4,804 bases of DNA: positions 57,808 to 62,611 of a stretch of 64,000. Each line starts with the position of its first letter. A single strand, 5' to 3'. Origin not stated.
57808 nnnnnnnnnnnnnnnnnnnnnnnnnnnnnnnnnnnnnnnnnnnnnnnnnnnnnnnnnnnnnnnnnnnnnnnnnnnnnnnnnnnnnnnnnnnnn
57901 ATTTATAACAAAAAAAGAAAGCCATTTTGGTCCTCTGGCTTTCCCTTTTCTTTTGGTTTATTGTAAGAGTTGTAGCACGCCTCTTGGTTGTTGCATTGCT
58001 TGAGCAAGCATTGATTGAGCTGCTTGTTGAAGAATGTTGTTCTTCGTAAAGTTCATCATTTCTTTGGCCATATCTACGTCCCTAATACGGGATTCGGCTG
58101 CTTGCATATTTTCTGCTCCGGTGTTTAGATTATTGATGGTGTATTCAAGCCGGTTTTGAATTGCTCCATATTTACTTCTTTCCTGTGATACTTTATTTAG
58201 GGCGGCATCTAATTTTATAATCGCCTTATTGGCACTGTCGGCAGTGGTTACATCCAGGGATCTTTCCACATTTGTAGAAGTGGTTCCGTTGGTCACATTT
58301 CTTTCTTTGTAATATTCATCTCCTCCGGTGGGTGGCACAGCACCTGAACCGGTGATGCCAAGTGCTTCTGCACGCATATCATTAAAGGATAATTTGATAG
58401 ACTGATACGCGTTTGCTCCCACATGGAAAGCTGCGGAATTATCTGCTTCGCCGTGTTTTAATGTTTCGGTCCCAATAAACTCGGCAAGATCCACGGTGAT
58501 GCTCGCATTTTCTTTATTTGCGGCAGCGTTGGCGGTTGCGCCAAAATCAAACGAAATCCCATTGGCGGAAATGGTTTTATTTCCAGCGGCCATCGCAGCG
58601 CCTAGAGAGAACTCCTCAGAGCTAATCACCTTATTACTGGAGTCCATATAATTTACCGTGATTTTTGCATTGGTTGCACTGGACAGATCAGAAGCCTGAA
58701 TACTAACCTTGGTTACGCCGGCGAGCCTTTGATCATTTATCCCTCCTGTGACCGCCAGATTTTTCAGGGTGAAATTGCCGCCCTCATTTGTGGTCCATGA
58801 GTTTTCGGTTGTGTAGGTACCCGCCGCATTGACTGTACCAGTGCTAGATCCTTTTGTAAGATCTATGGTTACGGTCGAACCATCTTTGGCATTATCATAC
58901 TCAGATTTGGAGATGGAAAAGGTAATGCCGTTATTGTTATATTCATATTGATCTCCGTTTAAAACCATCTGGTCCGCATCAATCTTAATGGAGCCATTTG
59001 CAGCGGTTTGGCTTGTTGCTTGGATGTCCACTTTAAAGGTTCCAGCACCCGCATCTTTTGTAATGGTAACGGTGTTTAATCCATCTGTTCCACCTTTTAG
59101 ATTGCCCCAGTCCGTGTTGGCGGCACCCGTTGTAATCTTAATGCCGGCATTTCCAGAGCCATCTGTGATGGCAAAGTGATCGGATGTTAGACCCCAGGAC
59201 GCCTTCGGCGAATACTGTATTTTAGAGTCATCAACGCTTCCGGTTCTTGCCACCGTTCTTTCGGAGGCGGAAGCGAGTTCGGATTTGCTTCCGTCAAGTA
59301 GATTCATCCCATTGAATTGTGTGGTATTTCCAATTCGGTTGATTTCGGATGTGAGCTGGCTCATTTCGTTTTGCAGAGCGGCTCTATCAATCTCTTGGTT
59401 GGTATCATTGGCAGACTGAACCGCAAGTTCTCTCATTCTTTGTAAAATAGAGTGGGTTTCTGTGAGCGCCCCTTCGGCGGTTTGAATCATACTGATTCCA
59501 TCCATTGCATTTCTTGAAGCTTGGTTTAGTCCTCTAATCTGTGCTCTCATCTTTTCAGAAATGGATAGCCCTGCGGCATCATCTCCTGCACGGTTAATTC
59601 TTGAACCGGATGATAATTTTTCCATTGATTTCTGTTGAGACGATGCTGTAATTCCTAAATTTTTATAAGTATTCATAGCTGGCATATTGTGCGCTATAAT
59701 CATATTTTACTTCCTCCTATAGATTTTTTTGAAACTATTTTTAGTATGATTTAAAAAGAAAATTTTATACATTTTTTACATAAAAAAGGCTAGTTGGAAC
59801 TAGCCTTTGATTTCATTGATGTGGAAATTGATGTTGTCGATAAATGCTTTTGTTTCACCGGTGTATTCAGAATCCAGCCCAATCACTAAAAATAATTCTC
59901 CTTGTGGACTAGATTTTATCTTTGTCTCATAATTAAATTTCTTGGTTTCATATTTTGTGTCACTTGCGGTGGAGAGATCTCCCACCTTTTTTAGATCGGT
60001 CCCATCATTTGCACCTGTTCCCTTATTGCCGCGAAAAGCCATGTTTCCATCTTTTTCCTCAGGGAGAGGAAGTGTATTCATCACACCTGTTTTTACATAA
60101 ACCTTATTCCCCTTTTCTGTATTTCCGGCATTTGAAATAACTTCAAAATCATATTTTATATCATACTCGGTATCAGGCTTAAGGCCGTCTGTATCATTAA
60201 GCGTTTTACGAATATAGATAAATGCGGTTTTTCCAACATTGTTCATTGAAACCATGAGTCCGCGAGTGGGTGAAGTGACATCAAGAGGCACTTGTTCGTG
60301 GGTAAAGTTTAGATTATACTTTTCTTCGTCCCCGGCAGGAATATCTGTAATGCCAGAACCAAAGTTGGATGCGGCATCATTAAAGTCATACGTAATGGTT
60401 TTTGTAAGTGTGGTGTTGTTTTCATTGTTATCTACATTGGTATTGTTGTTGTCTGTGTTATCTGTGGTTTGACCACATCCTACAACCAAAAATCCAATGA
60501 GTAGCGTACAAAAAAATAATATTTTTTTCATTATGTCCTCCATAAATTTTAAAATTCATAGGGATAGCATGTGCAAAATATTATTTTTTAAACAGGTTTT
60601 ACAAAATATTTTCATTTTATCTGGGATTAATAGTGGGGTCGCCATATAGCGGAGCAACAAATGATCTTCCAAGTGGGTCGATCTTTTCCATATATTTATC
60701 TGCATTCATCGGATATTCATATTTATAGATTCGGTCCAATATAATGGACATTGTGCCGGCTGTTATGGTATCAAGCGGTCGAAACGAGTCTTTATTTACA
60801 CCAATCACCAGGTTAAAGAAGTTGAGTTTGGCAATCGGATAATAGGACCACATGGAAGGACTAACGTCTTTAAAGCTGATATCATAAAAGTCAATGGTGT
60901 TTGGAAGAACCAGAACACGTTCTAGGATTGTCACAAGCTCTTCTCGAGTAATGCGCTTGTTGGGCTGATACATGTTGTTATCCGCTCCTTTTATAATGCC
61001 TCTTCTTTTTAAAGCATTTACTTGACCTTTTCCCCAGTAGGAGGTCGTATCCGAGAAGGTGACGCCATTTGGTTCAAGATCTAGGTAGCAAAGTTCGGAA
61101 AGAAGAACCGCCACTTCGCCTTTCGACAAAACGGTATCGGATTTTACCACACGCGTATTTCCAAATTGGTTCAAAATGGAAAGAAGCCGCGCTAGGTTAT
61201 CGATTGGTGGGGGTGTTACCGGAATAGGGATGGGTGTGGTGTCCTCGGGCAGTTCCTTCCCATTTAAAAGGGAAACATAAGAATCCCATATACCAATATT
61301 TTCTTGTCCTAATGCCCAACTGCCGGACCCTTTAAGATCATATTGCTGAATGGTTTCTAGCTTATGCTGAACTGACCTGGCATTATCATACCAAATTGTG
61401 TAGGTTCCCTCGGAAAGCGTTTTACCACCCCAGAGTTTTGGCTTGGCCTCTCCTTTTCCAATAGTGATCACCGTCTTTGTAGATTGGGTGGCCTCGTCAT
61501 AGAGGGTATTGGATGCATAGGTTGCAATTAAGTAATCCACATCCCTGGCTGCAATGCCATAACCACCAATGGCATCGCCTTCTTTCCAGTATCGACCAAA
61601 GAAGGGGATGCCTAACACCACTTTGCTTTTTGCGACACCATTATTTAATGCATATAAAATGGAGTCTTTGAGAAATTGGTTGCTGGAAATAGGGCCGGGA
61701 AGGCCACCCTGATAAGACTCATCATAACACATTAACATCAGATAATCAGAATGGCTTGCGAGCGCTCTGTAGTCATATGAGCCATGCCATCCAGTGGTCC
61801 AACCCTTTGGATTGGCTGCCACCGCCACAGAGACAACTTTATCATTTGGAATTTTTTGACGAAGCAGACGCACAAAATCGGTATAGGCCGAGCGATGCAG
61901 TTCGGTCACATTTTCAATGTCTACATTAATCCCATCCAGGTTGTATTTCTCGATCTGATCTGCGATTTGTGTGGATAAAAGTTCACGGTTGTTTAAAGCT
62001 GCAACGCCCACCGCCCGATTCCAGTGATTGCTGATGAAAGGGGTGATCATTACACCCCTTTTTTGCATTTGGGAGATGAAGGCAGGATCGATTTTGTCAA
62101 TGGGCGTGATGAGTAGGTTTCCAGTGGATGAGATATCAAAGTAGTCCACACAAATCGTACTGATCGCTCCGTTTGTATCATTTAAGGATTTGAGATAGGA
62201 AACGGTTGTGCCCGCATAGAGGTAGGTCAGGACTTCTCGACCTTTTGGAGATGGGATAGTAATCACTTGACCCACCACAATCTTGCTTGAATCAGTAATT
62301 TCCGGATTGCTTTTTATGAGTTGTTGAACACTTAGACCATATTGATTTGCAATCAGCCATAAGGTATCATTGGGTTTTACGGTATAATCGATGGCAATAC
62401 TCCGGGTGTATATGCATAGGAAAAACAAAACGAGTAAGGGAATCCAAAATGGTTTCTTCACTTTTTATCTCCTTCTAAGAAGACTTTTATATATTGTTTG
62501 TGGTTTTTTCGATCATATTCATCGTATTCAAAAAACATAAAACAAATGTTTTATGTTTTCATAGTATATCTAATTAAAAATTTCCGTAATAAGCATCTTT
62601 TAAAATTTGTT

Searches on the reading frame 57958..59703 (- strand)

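Call 56: search_protein_families(library=pfam, proteins=[window:57958-59703:-], max_evalue=0.00001)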
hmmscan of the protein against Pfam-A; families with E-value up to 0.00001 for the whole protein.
window:57958-59703:- (581 aa): 2 families
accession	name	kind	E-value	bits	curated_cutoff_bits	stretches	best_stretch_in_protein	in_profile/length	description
PF00669.25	Flagellin_N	-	9.5e-51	171.9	26.6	1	3-140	1-138/139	Bacterial flagellin N-terminal helical region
PF00700.27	Flagellin_C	-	1.2e-27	96.5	23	1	497-580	3-86/86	Bacterial flagellin C-terminal helical region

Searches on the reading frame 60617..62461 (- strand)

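Call 56: search_protein_families(library=pfam, proteins=[window:60617-62461:-], max_evalue=0.00001)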
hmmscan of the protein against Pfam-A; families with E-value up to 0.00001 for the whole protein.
window:60617-62461:- (614 aa): 3 families
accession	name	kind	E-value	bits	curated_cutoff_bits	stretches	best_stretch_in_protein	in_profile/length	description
PF00704.34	Glyco_hydro_18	-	1.2e-26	94.6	29.6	1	156-386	87-316/317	Glycosyl hydrolases family 18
PF00395.25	SLH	-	5.3e-16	58.8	20.8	1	468-509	1-43/44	S-layer homology domain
PF01476.26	LysM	-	2e-15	56.9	20.9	1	26-70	1-43/43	LysM domain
